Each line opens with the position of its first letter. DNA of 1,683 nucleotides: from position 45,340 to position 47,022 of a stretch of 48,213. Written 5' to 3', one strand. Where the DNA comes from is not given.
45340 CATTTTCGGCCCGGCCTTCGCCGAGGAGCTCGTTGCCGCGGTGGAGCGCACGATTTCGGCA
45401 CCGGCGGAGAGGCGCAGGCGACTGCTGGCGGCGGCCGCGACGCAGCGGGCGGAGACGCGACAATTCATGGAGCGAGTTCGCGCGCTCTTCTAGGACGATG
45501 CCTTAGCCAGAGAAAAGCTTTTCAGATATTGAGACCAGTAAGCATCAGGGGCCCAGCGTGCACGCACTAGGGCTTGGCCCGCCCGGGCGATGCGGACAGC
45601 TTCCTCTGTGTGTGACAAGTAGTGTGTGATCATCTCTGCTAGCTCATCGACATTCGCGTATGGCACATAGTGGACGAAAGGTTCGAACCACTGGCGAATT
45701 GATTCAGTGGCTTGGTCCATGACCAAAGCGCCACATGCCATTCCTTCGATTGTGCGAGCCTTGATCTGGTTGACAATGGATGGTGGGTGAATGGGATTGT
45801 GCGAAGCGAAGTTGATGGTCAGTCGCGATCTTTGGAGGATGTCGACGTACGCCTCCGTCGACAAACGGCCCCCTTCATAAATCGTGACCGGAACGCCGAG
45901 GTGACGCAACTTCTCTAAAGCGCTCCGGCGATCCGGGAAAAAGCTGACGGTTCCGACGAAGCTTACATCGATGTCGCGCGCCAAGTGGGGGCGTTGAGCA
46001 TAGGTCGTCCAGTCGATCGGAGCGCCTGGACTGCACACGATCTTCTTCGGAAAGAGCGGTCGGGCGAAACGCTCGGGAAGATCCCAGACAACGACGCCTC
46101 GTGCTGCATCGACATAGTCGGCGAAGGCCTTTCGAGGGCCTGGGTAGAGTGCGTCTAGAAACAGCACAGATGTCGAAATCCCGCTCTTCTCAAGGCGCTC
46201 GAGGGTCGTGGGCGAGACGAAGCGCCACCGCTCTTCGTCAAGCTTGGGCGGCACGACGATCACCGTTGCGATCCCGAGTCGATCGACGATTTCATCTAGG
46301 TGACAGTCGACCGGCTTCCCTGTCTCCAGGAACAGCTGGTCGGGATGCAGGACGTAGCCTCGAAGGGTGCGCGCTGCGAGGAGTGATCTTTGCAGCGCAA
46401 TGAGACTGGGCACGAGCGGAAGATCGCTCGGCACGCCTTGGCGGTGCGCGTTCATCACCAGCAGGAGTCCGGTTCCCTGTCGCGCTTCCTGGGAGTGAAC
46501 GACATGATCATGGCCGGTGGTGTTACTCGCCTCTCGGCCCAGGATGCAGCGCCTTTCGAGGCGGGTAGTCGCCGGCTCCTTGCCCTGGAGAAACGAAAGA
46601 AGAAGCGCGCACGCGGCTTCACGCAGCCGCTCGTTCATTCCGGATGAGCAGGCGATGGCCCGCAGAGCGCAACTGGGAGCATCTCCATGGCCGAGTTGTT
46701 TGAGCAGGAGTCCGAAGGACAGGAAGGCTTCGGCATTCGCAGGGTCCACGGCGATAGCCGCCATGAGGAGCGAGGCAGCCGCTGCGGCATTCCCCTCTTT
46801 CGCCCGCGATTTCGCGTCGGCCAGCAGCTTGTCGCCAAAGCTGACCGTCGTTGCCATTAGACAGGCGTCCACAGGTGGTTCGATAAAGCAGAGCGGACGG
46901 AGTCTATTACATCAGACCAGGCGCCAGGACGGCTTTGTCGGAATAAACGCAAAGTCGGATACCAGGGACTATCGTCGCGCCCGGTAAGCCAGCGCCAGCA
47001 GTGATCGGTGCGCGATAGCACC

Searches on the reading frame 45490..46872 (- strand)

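Call 22: search_protein_families(library=pfam, proteins=[window:45490-46872:-], max_evalue=0.01)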
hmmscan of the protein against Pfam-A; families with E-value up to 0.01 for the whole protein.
window:45490-46872:- (460 aa): 2 families
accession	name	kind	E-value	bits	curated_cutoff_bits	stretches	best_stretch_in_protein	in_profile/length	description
PF13524.12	Glyco_trans_1_2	-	2.8e-20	73.2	25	1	324-450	27-143/144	Glycosyl transferase-like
PF05686.18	Glyco_transf_90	-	0.00011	21.6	24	1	378-443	235-306/396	Glycosyl transferase family 90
